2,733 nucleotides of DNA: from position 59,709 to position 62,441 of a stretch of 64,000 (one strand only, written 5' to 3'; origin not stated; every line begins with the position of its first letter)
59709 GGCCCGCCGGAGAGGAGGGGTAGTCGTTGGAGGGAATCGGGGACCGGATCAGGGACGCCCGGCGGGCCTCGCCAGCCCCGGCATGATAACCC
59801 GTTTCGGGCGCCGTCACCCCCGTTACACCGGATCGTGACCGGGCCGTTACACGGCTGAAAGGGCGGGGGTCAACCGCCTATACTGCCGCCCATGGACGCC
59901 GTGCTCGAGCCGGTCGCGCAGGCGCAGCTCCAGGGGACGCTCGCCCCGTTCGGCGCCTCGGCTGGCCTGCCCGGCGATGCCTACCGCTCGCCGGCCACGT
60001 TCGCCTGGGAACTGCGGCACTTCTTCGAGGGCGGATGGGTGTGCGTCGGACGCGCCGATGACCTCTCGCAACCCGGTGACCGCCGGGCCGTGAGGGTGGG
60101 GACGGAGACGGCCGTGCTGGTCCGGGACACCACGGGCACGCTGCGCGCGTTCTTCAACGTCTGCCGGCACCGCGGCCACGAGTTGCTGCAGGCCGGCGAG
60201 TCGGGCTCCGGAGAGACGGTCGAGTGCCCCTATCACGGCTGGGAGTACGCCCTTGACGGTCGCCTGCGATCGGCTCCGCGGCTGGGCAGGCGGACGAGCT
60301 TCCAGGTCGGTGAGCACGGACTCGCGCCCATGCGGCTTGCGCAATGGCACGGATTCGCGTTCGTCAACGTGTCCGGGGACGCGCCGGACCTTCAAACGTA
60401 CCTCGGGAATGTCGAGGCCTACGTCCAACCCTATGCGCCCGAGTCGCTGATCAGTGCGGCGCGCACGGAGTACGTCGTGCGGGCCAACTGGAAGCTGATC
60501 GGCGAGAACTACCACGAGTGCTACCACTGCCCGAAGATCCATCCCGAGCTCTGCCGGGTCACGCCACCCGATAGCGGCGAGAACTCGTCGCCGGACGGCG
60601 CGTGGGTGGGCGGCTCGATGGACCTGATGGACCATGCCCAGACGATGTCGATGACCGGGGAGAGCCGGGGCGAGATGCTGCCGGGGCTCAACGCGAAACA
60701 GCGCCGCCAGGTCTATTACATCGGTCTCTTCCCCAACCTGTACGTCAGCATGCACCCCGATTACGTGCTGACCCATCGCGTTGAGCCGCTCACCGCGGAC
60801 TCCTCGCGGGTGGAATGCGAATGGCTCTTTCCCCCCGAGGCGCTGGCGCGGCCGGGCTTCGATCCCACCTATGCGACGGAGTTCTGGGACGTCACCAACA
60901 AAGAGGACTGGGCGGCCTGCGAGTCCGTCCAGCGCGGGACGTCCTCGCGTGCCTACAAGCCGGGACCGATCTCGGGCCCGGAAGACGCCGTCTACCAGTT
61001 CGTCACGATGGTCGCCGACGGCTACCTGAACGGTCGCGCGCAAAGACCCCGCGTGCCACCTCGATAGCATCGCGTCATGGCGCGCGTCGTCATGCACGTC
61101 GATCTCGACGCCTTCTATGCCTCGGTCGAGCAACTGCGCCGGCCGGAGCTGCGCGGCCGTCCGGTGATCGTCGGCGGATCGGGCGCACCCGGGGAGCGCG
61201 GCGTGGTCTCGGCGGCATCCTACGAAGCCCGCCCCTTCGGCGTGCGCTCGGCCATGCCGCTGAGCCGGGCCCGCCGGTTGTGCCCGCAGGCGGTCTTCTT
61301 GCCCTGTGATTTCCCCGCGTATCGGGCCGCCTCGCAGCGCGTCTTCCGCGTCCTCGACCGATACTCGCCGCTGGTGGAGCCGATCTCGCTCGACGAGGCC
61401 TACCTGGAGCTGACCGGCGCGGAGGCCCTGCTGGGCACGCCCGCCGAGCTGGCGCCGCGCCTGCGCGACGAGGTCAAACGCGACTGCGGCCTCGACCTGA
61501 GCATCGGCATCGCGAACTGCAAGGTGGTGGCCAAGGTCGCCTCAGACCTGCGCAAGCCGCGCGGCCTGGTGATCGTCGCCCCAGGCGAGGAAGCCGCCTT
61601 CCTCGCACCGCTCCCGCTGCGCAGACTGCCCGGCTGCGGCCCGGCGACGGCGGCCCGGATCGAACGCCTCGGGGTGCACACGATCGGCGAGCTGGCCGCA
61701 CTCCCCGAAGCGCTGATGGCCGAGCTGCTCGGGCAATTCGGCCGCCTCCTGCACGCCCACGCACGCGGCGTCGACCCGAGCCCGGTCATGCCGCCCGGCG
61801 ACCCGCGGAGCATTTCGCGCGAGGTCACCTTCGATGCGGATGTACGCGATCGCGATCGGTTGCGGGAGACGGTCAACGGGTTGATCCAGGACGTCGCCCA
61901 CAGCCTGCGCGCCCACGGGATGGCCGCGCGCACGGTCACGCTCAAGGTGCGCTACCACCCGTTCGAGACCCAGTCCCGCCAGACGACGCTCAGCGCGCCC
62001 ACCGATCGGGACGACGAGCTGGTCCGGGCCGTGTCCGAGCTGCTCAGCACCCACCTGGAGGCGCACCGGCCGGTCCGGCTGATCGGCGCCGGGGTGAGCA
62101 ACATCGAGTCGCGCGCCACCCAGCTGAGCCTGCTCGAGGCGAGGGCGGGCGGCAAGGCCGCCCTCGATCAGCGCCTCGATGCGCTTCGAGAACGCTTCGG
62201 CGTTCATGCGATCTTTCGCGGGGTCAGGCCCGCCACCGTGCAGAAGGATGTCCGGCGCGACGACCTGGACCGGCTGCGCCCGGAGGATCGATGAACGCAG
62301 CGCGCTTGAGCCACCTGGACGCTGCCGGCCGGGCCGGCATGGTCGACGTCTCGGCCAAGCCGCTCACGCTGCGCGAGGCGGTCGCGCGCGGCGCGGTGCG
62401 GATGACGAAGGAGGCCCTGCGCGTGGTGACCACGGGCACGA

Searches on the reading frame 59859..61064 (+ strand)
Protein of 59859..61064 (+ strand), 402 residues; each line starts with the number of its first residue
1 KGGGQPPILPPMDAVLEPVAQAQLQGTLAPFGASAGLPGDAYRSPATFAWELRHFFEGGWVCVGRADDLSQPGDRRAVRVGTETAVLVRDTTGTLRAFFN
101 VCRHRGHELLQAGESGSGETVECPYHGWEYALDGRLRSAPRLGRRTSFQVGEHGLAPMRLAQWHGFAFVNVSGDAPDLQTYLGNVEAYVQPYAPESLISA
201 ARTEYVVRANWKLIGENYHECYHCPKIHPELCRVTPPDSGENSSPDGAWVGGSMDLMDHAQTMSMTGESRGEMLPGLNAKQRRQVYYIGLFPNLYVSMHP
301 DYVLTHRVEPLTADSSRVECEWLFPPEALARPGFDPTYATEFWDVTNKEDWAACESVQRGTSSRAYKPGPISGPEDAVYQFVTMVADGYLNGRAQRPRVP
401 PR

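Call 87: search_protein_families(library=pfam, max_evalue=0.001, proteins=[window:59859-61064:+])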
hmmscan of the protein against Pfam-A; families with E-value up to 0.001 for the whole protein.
window:59859-61064:+ (402 aa): 2 families
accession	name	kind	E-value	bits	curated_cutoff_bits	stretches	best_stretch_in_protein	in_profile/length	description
PF00848.25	Ring_hydroxyl_A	-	2.1e-51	175.2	24.9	1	197-387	4-204/208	Ring hydroxylating alpha subunit (catalytic domain)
PF00355.32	Rieske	-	2.2e-20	72.8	20.3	1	60-145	2-84/88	Rieske [2Fe-2S] domain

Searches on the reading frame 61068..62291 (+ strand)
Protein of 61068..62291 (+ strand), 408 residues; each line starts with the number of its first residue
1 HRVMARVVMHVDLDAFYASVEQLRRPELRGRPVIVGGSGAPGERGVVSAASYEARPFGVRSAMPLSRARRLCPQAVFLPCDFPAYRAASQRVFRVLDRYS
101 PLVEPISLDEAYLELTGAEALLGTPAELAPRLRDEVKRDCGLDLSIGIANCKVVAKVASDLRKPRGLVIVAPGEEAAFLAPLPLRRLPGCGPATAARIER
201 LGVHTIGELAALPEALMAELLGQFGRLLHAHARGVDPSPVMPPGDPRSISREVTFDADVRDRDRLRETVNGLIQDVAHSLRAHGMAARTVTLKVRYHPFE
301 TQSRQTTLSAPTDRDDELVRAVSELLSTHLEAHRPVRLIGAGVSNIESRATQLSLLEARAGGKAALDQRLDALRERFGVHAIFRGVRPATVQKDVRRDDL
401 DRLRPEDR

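Call 87: search_protein_families(library=pfam, max_evalue=0.001, proteins=[window:61068-62291:+])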
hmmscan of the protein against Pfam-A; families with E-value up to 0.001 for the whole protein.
window:61068-62291:+ (408 aa): 4 families
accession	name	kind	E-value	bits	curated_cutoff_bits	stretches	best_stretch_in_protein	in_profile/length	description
PF00817.25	IMS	-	2.9e-51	173.7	23.2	1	11-160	1-148/148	impB/mucB/samB family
PF11799.13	IMS_C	-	1.8e-29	102.8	20.7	1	246-355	1-109/109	impB/mucB/samB family C-terminal domain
PF21999.2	IMS_HHH_1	-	2.2e-06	28.4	27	1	186-236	2-53/53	DNA polymerase-iota, thumb domain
PF11798.14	IMS_HHH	-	4.3e-05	23.9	24.4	1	172-203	1-32/32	IMS family HHH motif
